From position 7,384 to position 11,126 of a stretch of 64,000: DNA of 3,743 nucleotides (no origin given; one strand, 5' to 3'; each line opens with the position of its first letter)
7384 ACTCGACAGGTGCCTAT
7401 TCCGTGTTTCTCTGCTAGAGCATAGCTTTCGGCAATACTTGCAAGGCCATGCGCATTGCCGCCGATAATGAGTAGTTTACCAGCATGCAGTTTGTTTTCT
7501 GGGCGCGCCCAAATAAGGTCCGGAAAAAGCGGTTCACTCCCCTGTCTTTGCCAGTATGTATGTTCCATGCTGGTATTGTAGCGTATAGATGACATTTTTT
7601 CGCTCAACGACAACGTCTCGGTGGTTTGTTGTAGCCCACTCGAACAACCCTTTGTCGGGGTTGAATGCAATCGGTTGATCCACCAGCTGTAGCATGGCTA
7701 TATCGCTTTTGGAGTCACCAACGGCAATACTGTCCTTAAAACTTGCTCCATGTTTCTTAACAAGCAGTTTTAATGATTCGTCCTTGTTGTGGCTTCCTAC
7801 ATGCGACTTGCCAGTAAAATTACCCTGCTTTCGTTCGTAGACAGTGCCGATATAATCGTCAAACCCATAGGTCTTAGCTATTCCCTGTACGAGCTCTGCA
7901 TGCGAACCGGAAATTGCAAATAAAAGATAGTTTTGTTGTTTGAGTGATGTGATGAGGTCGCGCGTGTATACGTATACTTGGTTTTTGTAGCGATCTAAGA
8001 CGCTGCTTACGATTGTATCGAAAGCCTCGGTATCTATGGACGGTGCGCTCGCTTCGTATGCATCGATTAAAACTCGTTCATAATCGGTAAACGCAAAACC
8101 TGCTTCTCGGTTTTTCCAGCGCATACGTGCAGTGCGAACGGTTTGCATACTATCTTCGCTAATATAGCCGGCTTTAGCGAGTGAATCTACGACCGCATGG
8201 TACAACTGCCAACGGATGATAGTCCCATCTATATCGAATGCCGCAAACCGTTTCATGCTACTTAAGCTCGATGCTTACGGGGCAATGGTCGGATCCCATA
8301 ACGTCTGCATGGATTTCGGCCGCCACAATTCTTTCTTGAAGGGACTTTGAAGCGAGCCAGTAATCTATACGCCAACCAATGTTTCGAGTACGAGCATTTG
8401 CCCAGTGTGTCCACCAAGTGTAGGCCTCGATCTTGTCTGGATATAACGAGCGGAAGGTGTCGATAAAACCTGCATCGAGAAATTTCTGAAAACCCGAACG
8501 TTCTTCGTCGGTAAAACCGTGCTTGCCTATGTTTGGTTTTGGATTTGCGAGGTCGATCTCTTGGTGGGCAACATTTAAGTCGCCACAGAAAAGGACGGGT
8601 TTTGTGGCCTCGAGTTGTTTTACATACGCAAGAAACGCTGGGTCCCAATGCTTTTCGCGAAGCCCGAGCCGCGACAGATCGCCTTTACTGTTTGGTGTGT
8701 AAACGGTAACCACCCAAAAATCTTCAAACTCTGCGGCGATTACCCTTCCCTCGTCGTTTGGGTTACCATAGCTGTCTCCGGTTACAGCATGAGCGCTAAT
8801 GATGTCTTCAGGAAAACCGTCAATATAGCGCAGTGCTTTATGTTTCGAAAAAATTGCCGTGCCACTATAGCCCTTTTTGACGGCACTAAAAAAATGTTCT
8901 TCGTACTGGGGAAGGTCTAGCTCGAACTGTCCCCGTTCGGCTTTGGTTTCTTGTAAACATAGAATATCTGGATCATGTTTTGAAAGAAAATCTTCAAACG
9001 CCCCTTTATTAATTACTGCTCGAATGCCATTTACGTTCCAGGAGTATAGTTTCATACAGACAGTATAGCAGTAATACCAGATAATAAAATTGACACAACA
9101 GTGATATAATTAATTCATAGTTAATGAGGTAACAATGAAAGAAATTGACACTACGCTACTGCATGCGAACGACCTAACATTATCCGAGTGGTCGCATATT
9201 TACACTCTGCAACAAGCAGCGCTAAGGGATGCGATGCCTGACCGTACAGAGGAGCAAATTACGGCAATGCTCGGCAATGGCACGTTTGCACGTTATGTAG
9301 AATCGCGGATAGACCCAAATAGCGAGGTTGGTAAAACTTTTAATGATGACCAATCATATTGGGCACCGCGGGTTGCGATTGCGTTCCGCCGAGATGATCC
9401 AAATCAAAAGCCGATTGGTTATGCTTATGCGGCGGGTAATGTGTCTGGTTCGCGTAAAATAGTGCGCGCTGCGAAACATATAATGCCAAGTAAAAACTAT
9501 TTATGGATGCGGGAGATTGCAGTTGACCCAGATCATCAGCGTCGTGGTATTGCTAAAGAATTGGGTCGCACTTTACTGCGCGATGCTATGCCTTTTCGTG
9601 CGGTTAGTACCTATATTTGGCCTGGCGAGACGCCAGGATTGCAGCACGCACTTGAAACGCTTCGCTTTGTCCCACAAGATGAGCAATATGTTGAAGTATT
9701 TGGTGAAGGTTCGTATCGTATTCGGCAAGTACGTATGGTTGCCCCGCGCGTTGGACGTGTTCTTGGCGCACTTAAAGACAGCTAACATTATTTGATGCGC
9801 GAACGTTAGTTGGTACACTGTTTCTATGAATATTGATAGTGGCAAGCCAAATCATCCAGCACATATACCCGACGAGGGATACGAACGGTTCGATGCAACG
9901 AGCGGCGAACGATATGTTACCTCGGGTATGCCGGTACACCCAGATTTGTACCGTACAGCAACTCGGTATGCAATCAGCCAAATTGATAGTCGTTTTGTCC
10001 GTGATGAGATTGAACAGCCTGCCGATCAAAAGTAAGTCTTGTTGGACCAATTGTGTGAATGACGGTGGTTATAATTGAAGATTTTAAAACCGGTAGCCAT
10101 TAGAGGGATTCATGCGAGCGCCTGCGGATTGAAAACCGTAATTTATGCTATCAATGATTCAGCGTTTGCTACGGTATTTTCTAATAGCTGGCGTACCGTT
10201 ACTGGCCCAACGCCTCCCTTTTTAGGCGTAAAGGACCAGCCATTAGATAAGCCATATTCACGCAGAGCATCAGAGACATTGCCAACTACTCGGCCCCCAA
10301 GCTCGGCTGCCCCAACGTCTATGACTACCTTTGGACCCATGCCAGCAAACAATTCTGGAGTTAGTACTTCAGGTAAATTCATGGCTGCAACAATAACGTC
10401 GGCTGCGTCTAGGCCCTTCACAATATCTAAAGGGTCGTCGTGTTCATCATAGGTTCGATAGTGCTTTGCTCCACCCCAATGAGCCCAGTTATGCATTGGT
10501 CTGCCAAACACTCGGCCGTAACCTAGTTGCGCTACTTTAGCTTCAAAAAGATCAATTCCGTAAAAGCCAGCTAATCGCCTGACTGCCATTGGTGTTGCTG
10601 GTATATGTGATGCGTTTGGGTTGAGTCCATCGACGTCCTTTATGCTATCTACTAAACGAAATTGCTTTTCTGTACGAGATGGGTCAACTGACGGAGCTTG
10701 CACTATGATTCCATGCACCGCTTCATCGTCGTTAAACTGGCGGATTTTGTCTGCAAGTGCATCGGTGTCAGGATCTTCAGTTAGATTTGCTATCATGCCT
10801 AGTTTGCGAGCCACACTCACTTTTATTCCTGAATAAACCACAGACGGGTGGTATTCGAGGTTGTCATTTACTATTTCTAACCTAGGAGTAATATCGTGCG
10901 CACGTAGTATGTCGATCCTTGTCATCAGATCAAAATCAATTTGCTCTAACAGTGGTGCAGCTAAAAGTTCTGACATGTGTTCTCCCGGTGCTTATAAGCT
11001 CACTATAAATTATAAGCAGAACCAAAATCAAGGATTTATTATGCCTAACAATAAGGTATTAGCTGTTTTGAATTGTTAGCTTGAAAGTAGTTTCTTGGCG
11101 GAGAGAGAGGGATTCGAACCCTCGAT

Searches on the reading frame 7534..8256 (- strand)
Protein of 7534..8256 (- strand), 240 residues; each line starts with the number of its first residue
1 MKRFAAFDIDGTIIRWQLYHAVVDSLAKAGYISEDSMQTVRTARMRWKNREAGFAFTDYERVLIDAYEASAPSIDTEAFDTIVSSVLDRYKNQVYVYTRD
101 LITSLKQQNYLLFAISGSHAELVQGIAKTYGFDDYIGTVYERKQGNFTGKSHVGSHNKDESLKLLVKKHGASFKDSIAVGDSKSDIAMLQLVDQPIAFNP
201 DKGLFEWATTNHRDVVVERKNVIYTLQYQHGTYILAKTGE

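Call 15: search_protein_families(library=pfam, proteins=[window:7534-8256:-], max_evalue=0.001)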
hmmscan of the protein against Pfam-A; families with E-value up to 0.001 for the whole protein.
window:7534-8256:- (240 aa): 4 families
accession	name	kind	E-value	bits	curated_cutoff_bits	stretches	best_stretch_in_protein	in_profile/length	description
PF12710.13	HAD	-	7.6e-19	69.3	27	1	5-190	1-189/189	haloacid dehalogenase-like hydrolase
PF00702.32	Hydrolase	-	3.3e-13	50.9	26.4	1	6-191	5-189/191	haloacid dehalogenase-like hydrolase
PF08282.18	Hydrolase_3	-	4e-08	33.7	20.9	1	156-197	186-227/255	haloacid dehalogenase-like hydrolase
PF13419.12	HAD_2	-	1.4e-06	29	23.8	1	7-187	3-166/178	Haloacid dehalogenase-like hydrolase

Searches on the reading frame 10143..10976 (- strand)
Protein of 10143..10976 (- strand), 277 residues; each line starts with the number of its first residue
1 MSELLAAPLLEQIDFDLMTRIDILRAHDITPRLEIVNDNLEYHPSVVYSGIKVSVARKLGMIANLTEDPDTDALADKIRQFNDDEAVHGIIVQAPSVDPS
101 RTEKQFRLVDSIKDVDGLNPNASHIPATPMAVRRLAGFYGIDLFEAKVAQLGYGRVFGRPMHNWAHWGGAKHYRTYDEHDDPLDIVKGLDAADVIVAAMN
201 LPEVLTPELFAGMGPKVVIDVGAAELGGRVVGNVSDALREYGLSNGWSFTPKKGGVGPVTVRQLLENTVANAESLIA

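Call 26: search_protein_families(library=pfam, proteins=[window:10143-10976:-], max_evalue=0.01)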
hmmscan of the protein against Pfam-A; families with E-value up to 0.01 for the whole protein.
window:10143-10976:- (277 aa): 2 families
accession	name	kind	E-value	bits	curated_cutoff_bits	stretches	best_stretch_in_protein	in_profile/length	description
PF02882.25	THF_DHG_CYH_C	-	5.2e-19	68.6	27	1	123-273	14-157/160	Tetrahydrofolate dehydrogenase/cyclohydrolase, NAD(P)-binding domain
PF00763.28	THF_DHG_CYH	-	1.5e-12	48.3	32.8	1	8-116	5-115/115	Tetrahydrofolate dehydrogenase/cyclohydrolase, catalytic domain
